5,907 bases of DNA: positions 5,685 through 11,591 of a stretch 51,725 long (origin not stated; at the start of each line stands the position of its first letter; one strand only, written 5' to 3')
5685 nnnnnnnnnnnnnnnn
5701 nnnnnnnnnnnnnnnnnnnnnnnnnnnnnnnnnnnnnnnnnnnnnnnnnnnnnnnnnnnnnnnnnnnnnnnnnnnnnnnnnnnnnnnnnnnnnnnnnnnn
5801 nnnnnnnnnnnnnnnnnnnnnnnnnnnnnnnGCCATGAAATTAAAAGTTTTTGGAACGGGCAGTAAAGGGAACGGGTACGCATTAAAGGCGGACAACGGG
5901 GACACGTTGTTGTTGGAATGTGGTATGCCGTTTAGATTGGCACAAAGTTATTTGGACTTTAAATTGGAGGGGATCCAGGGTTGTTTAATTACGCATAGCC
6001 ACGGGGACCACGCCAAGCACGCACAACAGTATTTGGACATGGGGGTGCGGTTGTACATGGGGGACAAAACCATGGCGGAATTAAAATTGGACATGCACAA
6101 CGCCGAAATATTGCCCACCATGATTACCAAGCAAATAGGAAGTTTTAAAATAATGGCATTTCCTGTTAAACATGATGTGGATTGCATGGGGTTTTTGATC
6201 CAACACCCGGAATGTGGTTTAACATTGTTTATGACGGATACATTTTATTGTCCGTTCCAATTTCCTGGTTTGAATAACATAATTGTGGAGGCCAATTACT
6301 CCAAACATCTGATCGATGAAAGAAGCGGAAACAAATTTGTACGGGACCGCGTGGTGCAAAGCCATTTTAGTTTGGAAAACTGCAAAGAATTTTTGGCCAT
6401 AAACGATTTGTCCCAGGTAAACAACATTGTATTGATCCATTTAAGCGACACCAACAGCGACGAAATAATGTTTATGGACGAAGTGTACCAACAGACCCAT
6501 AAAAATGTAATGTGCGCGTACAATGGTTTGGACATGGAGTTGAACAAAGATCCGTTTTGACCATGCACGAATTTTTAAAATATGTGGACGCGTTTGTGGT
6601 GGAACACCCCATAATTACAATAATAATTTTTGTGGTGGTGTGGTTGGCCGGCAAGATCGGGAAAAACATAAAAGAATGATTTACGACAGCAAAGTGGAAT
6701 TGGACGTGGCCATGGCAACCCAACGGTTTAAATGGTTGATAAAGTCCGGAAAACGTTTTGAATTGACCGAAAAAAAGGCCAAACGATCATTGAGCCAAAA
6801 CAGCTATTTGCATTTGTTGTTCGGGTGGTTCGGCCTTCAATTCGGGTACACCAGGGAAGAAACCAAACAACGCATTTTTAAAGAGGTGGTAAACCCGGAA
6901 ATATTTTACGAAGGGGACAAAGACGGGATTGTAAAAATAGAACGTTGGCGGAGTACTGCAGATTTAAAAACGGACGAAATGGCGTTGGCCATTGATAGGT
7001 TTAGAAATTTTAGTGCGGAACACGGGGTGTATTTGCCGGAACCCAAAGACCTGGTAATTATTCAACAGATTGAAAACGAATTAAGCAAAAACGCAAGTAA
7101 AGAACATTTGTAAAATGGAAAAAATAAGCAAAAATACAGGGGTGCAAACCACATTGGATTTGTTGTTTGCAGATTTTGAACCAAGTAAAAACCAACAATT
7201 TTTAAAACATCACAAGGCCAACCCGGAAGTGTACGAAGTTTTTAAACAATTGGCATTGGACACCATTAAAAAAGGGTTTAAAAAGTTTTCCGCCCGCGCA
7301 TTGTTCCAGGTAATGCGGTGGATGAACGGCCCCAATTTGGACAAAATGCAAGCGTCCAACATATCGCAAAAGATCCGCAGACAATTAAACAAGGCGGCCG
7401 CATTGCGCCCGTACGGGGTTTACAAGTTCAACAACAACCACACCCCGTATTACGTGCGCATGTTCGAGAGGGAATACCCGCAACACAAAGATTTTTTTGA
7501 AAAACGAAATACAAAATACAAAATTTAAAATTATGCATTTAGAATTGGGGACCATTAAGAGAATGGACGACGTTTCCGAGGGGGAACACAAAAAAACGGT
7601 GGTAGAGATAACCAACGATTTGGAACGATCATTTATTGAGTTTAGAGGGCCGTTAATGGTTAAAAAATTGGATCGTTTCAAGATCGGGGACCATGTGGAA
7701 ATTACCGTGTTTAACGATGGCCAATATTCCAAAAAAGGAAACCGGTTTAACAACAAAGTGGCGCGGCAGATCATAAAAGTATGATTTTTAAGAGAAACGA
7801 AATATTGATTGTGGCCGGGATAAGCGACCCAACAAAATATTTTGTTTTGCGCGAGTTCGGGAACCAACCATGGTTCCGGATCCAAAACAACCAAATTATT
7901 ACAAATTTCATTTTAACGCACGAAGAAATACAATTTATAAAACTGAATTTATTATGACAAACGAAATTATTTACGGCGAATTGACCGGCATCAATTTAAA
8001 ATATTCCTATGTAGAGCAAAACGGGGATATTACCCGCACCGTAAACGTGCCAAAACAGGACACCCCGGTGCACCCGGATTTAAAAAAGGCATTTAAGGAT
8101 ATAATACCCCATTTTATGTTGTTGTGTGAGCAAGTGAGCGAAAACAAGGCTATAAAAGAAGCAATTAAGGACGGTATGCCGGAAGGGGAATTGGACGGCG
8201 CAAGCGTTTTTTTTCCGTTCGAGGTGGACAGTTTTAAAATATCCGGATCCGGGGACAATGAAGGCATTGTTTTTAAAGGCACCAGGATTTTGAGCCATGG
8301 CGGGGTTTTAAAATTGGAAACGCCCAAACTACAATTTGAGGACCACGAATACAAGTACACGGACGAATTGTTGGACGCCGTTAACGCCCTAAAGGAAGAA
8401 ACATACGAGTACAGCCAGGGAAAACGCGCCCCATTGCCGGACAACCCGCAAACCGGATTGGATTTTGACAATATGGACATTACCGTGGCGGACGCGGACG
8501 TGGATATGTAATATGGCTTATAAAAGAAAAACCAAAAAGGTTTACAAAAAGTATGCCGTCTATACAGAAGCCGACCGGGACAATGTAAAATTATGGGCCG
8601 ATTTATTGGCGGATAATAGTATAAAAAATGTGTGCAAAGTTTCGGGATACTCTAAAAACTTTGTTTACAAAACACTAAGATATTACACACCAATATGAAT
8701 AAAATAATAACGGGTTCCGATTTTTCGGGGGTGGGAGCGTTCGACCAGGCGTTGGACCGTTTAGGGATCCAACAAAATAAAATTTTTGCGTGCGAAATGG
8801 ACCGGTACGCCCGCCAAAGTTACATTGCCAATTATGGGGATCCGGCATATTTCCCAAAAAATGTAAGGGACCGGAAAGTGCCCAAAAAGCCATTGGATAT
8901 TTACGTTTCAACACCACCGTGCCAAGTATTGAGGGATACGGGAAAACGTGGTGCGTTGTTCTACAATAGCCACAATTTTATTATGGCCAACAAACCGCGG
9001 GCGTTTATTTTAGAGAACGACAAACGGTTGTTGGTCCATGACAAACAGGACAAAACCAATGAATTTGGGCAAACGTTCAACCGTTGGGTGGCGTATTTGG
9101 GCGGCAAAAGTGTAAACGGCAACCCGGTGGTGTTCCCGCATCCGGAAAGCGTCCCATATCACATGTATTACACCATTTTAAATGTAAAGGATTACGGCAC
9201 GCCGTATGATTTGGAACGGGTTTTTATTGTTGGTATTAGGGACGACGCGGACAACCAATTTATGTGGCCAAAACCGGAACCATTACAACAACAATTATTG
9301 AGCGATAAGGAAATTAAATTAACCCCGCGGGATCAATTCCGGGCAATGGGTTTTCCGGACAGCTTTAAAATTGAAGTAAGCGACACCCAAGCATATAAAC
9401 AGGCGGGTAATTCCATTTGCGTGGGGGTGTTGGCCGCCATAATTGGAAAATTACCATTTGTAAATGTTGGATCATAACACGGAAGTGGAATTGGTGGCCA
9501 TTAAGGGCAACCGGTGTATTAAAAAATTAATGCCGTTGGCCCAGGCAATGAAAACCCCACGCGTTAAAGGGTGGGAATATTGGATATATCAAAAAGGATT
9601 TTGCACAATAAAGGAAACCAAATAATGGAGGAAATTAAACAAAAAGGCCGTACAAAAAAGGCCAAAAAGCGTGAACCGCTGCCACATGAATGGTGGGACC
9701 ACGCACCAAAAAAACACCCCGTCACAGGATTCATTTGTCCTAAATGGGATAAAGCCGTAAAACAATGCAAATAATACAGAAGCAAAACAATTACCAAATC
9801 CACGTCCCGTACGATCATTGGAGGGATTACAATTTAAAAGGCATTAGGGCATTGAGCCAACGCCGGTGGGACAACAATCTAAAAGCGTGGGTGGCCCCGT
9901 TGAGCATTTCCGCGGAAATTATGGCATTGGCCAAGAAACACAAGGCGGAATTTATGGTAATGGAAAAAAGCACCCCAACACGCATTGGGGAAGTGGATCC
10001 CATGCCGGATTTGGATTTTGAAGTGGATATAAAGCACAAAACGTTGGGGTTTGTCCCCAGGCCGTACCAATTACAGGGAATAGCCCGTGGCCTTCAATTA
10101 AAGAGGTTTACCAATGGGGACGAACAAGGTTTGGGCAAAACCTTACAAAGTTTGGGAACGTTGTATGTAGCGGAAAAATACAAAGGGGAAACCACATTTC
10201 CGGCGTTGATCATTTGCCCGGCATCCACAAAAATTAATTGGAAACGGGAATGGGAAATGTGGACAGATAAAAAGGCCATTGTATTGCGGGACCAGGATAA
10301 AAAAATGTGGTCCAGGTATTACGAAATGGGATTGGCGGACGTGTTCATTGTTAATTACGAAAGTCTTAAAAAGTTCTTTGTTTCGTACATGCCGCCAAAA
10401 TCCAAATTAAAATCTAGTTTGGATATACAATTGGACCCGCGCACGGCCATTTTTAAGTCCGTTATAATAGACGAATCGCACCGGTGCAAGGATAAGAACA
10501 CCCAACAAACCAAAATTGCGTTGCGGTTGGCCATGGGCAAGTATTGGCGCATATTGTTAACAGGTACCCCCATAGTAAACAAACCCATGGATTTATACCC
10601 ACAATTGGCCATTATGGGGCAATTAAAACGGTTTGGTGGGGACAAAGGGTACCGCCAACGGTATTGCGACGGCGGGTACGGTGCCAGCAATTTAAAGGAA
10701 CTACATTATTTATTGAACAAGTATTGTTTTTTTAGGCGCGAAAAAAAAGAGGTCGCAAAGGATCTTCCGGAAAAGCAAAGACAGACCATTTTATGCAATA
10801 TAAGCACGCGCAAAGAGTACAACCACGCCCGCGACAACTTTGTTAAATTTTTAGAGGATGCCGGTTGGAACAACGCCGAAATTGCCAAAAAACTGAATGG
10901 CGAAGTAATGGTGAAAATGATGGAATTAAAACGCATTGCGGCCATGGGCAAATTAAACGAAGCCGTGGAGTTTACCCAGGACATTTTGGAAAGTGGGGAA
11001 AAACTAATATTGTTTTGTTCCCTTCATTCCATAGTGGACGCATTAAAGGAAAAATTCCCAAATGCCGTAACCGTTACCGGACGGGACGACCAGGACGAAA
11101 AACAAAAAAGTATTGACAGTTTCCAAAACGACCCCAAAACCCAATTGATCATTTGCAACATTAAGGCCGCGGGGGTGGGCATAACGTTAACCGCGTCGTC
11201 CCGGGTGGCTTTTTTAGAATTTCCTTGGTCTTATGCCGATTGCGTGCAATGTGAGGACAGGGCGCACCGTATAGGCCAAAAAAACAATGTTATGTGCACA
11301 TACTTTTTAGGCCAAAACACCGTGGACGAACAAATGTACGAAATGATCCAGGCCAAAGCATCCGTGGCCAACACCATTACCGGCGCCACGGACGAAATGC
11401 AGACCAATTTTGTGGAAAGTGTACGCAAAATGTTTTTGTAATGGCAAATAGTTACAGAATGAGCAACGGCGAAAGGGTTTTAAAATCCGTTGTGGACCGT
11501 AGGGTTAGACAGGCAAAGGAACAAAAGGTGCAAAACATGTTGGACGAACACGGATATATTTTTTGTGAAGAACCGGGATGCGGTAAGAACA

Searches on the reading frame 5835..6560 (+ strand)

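Call 21: search_protein_families(library=phrogs, proteins=[window:5835-6560:+], max_evalue=0.001)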
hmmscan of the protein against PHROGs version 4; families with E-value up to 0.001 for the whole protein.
window:5835-6560:+ (241 aa): 2 families
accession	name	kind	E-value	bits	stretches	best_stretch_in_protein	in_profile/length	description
phrog_392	-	other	2.6e-64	218.9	1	1-238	6-257/348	metal-dependent hydrolase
phrog_14429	-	other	1.7e-07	31.9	1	1-61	29-89/266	hydrolase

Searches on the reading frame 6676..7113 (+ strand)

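Call 21: search_protein_families(library=phrogs, proteins=[window:6676-7113:+], max_evalue=0.001)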
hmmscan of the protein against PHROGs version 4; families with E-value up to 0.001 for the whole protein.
window:6676-7113:+ (145 aa): 1 family
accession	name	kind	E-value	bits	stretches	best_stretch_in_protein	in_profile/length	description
phrog_72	-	DNA, RNA and nucleotide metabolism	9.9e-19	69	1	19-134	32-156/161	NinB/ Orf homologous recombination mediator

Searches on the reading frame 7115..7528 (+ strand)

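Call 21: search_protein_families(library=phrogs, proteins=[window:7115-7528:+], max_evalue=0.001)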
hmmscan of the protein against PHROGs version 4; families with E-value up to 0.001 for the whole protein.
window:7115-7528:+ (137 aa): 1 family
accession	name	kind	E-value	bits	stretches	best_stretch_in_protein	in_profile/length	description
phrog_13625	-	unknown function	1.7e-16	61.1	2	26-70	5-49/94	-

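Call 48: search_protein_families(library=pfam, proteins=[window:7115-7528:+], max_evalue=0.01)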
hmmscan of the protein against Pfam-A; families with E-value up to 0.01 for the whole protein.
window:7115-7528:+ (137 aa): 1 family
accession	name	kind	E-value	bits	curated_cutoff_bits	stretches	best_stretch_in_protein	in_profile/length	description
PF21016.3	RlmN_N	-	0.0061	16.7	24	1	52-95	17-58/60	Ribosomal RNA large subunit methyltransferase N-terminal domain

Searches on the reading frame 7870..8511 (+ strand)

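Call 21: search_protein_families(library=phrogs, proteins=[window:7870-8511:+], max_evalue=0.001)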
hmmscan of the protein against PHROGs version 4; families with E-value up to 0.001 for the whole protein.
window:7870-8511:+ (213 aa): 1 family
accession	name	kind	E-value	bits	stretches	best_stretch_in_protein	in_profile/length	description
phrog_9513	-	unknown function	2.1e-12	47.8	1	47-186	27-168/214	-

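Call 49: search_protein_families(library=pfam, proteins=[window:7870-8511:+], max_evalue=0.01)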
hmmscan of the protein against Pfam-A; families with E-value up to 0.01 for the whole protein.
window:7870-8511:+ (213 aa): 0 families

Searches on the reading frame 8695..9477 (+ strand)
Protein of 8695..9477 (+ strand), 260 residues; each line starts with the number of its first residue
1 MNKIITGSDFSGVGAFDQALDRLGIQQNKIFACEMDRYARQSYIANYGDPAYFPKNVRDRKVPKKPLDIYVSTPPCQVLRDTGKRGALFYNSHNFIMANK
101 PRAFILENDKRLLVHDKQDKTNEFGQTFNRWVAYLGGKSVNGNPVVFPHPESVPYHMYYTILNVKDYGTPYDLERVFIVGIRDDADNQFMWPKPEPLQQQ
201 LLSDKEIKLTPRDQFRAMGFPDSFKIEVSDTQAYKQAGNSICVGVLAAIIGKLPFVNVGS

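Call 22: search_protein_families(library=phrogs, proteins=[window:8695-9477:+], max_evalue=0.001)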
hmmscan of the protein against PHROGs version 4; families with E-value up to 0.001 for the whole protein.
window:8695-9477:+ (260 aa): 7 families
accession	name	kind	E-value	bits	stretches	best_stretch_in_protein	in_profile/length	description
phrog_116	-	other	2.5e-44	152.7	1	1-253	205-489/779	DNA methyltransferase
phrog_363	-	other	3.9e-14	53.5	1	8-195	58-228/327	DNA methyltransferase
phrog_16427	-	other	1.2e-07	32.7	1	208-252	119-167/235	DNA methyltransferase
phrog_16528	-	other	2.2e-07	31.7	1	208-252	172-216/236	DNA methyltransferase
phrog_17284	-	unknown function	5.9e-07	30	1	208-251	161-208/245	-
phrog_26324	-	other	3.3e-06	28.3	1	208-253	149-203/210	DNA methyltransferase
phrog_13621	-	unknown function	0.00072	20.4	0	208-249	56-104/121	-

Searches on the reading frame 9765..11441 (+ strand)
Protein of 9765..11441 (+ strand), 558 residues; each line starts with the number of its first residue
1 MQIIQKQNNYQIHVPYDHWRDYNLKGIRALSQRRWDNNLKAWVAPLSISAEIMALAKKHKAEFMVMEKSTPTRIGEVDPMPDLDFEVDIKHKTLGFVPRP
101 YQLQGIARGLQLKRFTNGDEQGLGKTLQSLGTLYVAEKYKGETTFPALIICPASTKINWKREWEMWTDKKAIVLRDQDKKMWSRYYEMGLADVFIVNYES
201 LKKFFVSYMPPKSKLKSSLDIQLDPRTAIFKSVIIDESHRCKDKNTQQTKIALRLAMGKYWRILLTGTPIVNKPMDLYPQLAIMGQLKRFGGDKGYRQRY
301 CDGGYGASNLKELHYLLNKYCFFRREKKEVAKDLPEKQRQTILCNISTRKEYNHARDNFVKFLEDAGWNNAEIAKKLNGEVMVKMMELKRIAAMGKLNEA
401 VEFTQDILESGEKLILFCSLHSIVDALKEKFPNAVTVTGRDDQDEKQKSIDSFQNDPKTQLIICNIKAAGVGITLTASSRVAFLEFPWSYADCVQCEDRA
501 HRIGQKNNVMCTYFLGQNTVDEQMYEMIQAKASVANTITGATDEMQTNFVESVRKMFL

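Call 22: search_protein_families(library=phrogs, proteins=[window:9765-11441:+], max_evalue=0.001)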
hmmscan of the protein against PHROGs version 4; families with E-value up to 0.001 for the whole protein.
window:9765-11441:+ (558 aa): 12 families
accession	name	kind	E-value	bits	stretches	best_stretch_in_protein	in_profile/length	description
phrog_62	-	DNA, RNA and nucleotide metabolism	4.1e-104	350.5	1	32-544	659-1138/1881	DNA helicase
phrog_29996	-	unknown function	1e-26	94.3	1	99-550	725-1175/1189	-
phrog_1685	-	unknown function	1.9e-14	52.9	1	450-540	1459-1550/2278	-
phrog_16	-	DNA, RNA and nucleotide metabolism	8.3e-11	41.8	1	87-509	260-593/986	DNA helicase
phrog_21391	-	DNA, RNA and nucleotide metabolism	4.1e-10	38.4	1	412-502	1360-1453/2021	DNA helicase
phrog_23807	-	unknown function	4.9e-10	38.8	1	410-519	528-649/1053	-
phrog_11801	-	other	8.7e-07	27.4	0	95-169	864-936/2269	DNA methyltransferase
phrog_11354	-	unknown function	1.7e-06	28.7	1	450-536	16-102/116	-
phrog_21007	-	other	1.1e-05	24.8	1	450-545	66-162/857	DNA methyltransferase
phrog_26785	-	unknown function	7.2e-05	21.9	0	221-288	348-426/1087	-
phrog_10691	-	unknown function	8.2e-05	20.1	1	415-514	2155-2260/3925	-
phrog_24008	-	DNA, RNA and nucleotide metabolism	0.0002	20.3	0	421-538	843-961/1006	helicase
